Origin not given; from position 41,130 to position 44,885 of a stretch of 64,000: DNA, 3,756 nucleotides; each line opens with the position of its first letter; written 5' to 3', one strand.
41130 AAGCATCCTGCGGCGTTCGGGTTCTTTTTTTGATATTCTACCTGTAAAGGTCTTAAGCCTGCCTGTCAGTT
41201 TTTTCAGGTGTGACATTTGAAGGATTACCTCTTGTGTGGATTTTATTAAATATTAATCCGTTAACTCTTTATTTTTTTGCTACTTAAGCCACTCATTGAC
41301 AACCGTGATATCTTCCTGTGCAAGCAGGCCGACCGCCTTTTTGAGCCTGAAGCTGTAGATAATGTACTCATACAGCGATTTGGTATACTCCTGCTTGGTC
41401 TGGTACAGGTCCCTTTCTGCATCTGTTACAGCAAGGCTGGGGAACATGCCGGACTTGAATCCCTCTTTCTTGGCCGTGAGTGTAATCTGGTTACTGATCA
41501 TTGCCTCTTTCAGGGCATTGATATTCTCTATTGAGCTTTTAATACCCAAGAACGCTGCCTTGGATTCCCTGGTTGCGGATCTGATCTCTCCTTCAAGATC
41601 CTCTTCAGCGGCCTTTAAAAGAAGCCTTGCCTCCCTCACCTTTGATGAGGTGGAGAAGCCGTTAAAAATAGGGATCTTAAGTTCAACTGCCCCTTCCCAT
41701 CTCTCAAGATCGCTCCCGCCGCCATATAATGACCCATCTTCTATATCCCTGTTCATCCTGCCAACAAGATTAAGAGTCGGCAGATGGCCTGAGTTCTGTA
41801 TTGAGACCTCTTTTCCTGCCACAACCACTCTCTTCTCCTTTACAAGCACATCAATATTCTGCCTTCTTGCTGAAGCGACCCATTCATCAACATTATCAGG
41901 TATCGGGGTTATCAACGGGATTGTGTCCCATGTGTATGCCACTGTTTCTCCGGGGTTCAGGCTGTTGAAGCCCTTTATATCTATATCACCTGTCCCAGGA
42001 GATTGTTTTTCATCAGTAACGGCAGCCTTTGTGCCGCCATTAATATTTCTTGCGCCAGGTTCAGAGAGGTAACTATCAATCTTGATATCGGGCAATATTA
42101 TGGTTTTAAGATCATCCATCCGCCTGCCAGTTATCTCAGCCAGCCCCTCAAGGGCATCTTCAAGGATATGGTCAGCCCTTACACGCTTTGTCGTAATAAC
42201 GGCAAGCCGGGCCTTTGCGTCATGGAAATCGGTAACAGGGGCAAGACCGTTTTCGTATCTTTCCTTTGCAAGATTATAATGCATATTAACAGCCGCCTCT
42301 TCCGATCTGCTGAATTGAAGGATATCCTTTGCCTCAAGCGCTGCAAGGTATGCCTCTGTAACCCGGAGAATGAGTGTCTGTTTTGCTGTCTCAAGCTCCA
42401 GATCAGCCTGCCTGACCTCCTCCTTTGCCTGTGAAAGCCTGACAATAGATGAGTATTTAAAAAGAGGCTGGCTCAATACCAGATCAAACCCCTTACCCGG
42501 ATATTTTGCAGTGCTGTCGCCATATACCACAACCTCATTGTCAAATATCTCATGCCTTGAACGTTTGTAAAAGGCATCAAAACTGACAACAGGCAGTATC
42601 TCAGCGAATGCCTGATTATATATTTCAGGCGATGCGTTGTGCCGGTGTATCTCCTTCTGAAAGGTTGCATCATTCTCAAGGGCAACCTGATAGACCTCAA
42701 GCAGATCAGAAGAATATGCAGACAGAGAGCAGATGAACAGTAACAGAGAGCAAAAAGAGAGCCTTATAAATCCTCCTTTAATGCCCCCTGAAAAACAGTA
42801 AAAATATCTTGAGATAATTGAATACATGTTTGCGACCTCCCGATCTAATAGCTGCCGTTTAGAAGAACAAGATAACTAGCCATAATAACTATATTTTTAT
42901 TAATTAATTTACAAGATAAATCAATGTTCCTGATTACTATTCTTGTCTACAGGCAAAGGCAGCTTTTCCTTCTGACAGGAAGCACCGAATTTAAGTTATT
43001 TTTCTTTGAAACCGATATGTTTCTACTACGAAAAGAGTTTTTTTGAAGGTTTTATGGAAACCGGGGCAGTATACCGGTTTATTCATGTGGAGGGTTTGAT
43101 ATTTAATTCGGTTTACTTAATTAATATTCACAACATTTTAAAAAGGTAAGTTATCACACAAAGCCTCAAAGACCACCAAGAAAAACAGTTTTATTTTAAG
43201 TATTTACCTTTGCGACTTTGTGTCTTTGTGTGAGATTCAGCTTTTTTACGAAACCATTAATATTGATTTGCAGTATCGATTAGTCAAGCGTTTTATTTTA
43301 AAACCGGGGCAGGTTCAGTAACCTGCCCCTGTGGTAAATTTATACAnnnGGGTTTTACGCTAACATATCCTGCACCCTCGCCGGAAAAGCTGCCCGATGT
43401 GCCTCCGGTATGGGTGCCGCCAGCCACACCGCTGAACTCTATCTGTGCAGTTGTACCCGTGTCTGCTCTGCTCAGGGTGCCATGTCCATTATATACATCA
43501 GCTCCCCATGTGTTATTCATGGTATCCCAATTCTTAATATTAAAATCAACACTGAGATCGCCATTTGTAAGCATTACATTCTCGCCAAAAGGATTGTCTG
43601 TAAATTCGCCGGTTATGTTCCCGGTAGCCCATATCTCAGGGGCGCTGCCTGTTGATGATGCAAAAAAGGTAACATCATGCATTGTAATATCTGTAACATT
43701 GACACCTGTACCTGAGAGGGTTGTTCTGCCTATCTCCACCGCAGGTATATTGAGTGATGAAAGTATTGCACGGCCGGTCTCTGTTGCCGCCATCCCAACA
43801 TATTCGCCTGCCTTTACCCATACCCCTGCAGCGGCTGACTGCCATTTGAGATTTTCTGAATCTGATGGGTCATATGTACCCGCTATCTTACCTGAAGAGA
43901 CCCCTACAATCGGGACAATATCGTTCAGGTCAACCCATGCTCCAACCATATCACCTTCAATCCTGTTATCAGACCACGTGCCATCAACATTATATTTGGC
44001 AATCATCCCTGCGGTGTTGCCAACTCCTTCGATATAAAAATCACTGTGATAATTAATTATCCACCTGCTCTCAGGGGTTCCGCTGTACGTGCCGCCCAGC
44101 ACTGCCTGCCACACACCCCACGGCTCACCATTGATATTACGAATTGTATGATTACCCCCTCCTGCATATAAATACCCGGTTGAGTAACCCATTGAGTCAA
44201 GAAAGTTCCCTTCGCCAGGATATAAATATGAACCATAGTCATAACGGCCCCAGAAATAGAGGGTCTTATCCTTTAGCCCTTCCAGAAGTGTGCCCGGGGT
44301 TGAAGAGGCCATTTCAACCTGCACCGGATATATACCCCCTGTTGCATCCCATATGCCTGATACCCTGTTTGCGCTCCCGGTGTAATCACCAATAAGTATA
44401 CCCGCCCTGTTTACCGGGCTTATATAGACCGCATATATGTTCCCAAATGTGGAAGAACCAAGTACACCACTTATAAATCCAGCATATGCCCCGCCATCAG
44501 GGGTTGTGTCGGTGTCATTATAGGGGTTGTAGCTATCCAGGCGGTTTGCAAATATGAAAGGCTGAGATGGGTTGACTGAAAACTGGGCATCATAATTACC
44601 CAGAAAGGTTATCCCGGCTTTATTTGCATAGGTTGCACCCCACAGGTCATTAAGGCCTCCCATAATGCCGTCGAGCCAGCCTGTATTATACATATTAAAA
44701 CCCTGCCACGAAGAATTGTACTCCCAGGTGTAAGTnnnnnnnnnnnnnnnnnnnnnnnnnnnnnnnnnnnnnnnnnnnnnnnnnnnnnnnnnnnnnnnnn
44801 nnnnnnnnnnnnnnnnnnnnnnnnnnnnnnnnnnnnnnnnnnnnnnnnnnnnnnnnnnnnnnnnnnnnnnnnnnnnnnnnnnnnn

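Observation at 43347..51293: Adjacent co-directional envelope cluster: TPR/beta-barrel OMP - Skp - lytic transglycosylase - 1,361-aa FecR-domain protein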

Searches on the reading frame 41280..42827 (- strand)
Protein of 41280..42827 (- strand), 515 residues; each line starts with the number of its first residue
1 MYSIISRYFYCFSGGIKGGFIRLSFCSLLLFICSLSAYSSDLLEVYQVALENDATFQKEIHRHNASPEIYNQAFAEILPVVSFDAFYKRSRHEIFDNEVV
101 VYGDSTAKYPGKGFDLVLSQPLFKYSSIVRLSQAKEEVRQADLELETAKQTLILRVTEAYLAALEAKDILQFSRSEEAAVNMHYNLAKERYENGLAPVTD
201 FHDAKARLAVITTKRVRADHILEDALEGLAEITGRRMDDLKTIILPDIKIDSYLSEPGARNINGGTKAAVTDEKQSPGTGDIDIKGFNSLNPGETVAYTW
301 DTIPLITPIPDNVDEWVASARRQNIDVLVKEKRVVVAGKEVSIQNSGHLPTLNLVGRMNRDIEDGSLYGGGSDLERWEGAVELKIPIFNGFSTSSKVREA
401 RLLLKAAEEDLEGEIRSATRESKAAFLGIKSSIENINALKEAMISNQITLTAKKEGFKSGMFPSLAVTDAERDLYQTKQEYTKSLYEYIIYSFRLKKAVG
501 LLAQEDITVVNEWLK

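Call 5: search_protein_families(library=pfam, proteins=[window:41280-42827:-], max_evalue=0.1)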
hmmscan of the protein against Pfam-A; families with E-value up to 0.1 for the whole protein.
window:41280-42827:- (515 aa): 1 family
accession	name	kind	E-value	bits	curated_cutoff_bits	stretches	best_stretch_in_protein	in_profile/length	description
PF02321.23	OEP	-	1.7e-50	171.8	22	2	314-500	2-187/187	Outer membrane efflux protein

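Call 6: search_protein_families(library=ncbifam, proteins=[window:41280-42827:-], max_evalue=0.1)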
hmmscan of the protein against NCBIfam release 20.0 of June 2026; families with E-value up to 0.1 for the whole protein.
window:41280-42827:- (515 aa): 7 families
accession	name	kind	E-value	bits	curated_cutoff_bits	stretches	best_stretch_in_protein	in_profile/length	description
NF007002.0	PRK09465.1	equivalog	5.8e-73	246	495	2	306-514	225-438/460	outer membrane channel protein TolC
TIGR01844.1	type_I_sec_TolC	subfamily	2.9e-71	240.7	225.15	2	310-514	211-412/414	TolC family outer membrane protein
NF052390.1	efflux_OMP_AbuO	equivalog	3.1e-41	141.5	700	2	304-514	236-445/447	multidrug efflux outer membrane protein AbuO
TIGR01845.1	outer_NodT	subfamily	5.5e-17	61.7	210.05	2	324-500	283-458/460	efflux transporter outer membrane subunit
NF007347.1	PRK09837.1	subfamily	3.1e-08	32.9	598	1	323-495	280-451/461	Cu(I)/Ag(I) efflux RND transporter outer membrane protein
NF033143.1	efflux_OM_AdeK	equivalog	4.3e-07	29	900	1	325-480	285-439/480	multidrug efflux RND transporter AdeIJK outer membrane channel subunit AdeK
NF033142.1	efflux_OM_AdeC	exception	0.0027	16.4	975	1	326-481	286-440/465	multidrug efflux RND transporter AdeABC outer membrane channel subunit AdeC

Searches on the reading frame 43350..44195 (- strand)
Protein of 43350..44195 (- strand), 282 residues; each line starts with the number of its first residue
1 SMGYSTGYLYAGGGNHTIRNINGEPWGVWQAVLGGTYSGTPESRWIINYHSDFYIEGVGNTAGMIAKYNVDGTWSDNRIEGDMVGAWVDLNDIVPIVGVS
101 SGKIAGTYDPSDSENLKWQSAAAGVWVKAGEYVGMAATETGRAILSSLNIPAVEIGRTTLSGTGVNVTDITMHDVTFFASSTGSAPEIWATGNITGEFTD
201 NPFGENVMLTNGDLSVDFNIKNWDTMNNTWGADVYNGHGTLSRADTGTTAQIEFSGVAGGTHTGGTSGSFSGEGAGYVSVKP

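Call 32: find_homologous_proteins(query=A2, max_evalue=0.001)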
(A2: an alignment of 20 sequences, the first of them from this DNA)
Query A2 (20 sequences) (264 aa, profile of the alignment): 10 proteins with E <= 0.001 among 8000 candidates.
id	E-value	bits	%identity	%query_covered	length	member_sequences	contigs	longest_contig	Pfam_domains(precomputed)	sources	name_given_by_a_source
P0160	3.5e-76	274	57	98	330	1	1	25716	-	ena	-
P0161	3.6e-74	268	39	98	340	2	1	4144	-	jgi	-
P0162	1.5e-66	243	37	80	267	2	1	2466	-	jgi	-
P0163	9.5e-63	230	33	94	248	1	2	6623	-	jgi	jgi:hypothetical protein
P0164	3.5e-61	225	30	95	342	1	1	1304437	-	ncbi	ncbi:MAG: hypothetical protein AB2L12_09465 [Smithellaceae bacterium]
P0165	2.9e-59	219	29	81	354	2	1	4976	-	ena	-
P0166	1.0e-57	214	44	60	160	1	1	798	-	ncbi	ncbi:unnamed protein product, partial [marine sediment metagenome]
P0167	4.9e-55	205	34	96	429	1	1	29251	-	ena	-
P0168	3.0e-54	202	29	93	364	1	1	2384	-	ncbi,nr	ncbi:MAG TPA: hypothetical protein PK114_07585, partial [Smithellaceae bacterium]|nr:hypothetical pr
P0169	8.9e-52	194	39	67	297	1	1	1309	-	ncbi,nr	ncbi:MAG: hypothetical protein Q8O44_04805, partial [Syntrophales bacterium]|nr:hypothetical protein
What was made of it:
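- Tried and rejected: It returned only 10 short fragments (call 32).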

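Call 51: predict_structure(alignment_id=A3)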
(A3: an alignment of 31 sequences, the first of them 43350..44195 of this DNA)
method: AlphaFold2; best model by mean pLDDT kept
length: 282 residues; sequences in the alignment: 31
mean_pLDDT: 89.4   pTM: 0.88
mean pLDDT of the five models: 89.4, 89.1, 88.9, 89.0, 87.2
residues with pLDDT >= 90: 185; 70-90: 78; 50-70: 14; < 50: 5
segments of 3 or more residues with pLDDT < 50: 1-5
pLDDT, mean of each block of 10 residues (from residue 1): 50 76 84 80 79 75 88 86 93 90 88 78 93 95 91 97 97 98 96 98 97 98 95 97 97 98 96 97 73
secondary structure, 60 per line:
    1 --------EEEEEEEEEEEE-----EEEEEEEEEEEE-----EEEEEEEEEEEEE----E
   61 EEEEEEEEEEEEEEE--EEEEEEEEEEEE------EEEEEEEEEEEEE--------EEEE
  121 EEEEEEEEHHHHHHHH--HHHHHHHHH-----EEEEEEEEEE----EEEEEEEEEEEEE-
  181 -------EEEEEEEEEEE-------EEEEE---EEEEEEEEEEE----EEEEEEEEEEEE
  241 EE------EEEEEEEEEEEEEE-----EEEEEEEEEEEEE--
elements in order: E9-20 E26-37 E43-55 E60-75 E78-89 E96-108 E117-128 H129-136 H139-147 E153-162 E167-179 E188-198 E206-210 E214-224 E229-242 E249-262 E268-280
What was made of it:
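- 43347..47432 (-): 1,361-aa FecR-capped secreted protein. Signal peptide 47364-47432; FecR domain 46833-47357; acidic then proline-rich linker 46233-46832; β-rich repeat region 44196-46232; conserved C-terminal domain 43350-44195. The AF2 model has pLDDT 89 and pTM 0.88, with 7 strands, 2 helices and 8 strands (call 51).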

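Call 54: fold_search(model_id=the predicted structure, library=pdb)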
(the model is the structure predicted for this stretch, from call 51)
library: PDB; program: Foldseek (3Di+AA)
matches with E <= 10: 670; with E <= 0.001: 0
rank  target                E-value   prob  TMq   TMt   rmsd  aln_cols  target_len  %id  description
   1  9do6_C                7.9e-03  0.06  0.07  0.05  39.7       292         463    8  Membrane-spanning OlyA/PlyB pore complex focused refinement (released 2025-09-24)
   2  9do6_F                2.0e-02  0.04  0.07  0.05  41.6       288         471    8  Membrane-spanning OlyA/PlyB pore complex focused refinement (released 2025-09-24)
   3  2iwv_A                2.2e-02  0.11  0.14  0.14  21.3       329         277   11  Structure of the monomeric outer membrane porin OmpG in the open and closed conformation (released 2006-08-14)
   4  9nh1_A                3.2e-02  0.08  0.12  0.13  20.5       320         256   10  In situ cryo-EM structure of porin I of the Legionella Dot/Icm T4SS machine (released 2025-09-17)
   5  9do7_M                3.3e-02  0.03  0.07  0.05  41.3       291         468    8  Membrane-spanning OlyA/PlyB pore complex (released 2025-09-24)
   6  3n91                  4.7e-02  0.10  0.14  0.13  19.3       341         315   10  Crystal structure of a STRUCTURAL GENOMICS, UNKNOWN FUNCTION (BACOVA_03430) from Bacteroides ovatus at 2.40 A resolution (released 2010-07-28)
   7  6ofo_A                4.9e-02  0.09  0.12  0.15  18.7       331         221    7  Crystal structure of split green fluorescent protein (GFP); s10 circular permutant (194-195) (released 2019-07-10)
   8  3slt                  5.2e-02  0.08  0.13  0.13  23.3       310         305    5  Pre-cleavage Structure of the Autotransporter EspP - N1023S Mutant (released 2011-11-16)
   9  7dmo_C                5.2e-02  0.08  0.13  0.11  19.2       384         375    9  Crystal structures of two pericyclases catalyzing [4+2] cycloadditions (released 2021-10-06)
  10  6ofo_B                6.3e-02  0.08  0.12  0.15  20.1       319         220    8  Crystal structure of split green fluorescent protein (GFP); s10 circular permutant (194-195) (released 2019-07-10)
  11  3rfz_E                8.9e-02  0.05  0.12  0.06  23.0       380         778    7  Crystal structure of the FimD usher bound to its cognate FimC:FimH substrate (released 2011-06-01)
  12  7nyc_C                8.9e-02  0.04  0.09  0.04  39.4       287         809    6  cryoEM structure of 3C9-sMAC (released 2021-10-06)
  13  4xnl                  1.0e-01  0.10  0.17  0.13  20.9       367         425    7  X-ray structure of AlgE2 (released 2015-06-03)
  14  3slj                  1.0e-01  0.07  0.14  0.13  24.7       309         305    6  Pre-cleavage Structure of the Autotransporter EspP - N1023A mutant (released 2011-11-16)
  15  4frx_A                1.1e-01  0.06  0.15  0.12  18.1       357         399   10  Crystal Structure of Pseudomonas aeruginosa OccK8 (OprE) (released 2013-07-24)
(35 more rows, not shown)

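Call 66: search_protein_representatives(alignment_id=A3)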
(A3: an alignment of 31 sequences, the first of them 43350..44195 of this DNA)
Query: 31 sequences, 273 profile positions. Proteins with E-value up to 0.001 (for the whole library): 679; up to 1e-10: 612; up to 1e-30: 478. The best 150 are listed.
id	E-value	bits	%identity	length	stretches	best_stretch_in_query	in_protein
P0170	4.6e-145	498.7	-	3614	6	20-272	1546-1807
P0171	1.0e-138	477.9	-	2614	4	7-271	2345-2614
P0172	1.3e-135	467.8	-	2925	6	8-271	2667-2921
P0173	7.1e-133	458.8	-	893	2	22-271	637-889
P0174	1.3e-126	438.2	-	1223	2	6-271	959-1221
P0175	2.3e-126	437.4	-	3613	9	4-271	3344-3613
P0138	3.4e-122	423.7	-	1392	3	5-271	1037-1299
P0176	9.9e-119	412.4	-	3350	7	26-271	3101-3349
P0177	5.2e-109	380.5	-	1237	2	4-271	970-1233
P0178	8.8e-102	356.8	-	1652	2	15-271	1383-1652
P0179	9.3e-100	350.2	-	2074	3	8-271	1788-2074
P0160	4.9e-99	347.8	-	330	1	3-271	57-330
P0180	2.2e-96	339.1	-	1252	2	17-271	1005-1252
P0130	3.1e-96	338.6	-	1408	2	4-271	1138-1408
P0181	4.7e-93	328.2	-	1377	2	3-270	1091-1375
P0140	8.8e-86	304.3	-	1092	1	3-271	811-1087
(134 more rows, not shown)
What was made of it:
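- Tried and rejected: The exhaustive HMMER search was needed (call 66).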

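Call 70: fold_search(model_id=the predicted structure, library=viral)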
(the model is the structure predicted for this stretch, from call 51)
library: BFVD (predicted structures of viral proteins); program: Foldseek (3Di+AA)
matches with E <= 10: 609; with E <= 0.001: 0
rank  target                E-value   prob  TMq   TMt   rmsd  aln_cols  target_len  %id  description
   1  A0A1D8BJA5            1.4e-02  0.20  0.15  0.14  19.0       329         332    9  SIFV.gp53-like protein [Sulfolobus islandicus filamentous virus 2]
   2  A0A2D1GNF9            2.4e-02  0.21  0.11  0.14  35.8       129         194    8  (no name in the UniProt tables at hand)
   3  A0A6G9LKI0            3.9e-02  0.21  0.14  0.06  19.4       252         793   11  (no name in the UniProt tables at hand)
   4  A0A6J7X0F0            5.3e-02  0.10  0.14  0.17  16.7       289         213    7  Uncharacterized protein [uncultured Caudovirales phage]
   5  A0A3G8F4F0            7.4e-02  0.12  0.17  0.17  15.9       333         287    7  (no name in the UniProt tables at hand)
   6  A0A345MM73            8.2e-02  0.16  0.16  0.23  17.3       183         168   13  (no name in the UniProt tables at hand)
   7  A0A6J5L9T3            8.6e-02  0.04  0.11  0.06  40.2       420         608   11  Autotransporter beta-domain containing protein [uncultured Caudovirales phage]
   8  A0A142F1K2            9.0e-02  0.08  0.15  0.15  17.3       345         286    7  Uncharacterized protein [Bacillus phage Shbh1]
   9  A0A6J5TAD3            9.5e-02  0.04  0.10  0.13  18.4       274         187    7  Porin domain-containing protein [uncultured Caudovirales phage]
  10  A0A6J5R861            1.0e-01  0.08  0.17  0.10  31.1       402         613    6  Autotransporter beta-domain containing protein [uncultured Caudovirales phage]
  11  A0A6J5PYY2            1.1e-01  0.08  0.13  0.05  23.4       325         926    9  Uncharacterized protein [uncultured Caudovirales phage]
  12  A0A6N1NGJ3            1.1e-01  0.06  0.12  0.13  22.2       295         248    8  Putative ORFan [Tupanvirus deep ocean]
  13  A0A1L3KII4            1.3e-01  0.10  0.09  0.06  18.9       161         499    6  Maturation protein [Beihai levi-like virus 33]
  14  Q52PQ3                1.3e-01  0.03  0.10  0.03  27.6       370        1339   10  Possible phage tail protein [Xanthomonas phage Xp15]
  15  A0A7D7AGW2            1.4e-01  0.08  0.16  0.05  19.3       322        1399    6  Genome polyprotein (Fragment) [Pacific black duck aalivirus]
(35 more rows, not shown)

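Call 74: search_solved_structures(query=A3, max_evalue=10)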
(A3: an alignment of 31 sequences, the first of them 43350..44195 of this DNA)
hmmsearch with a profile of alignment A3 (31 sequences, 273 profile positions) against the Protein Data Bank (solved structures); distinct sequences matched with E-value up to 10: 0.

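Call 79: search_protein_families(library=pfam, proteins=[P0176], max_evalue=0.001)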
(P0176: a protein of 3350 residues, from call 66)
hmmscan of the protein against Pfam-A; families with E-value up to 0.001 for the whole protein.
P0176 (3350 aa): 1 family
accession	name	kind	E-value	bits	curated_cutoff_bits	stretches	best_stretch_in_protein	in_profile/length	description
PF19077.6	Big_13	-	1.4e-09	38.7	27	1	83-141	40-98/102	Bacterial Ig-like domain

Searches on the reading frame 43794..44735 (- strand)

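Call 18: search_protein_families(library=pfam, proteins=[window:43794-44735:-], max_evalue=10)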
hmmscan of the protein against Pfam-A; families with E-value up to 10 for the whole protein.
seq(314 aa): 1 family
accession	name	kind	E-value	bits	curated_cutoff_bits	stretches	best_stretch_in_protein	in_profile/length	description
PF00664.28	ABC_membrane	-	0.14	12.2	28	1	54-112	14-69/274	ABC transporter transmembrane region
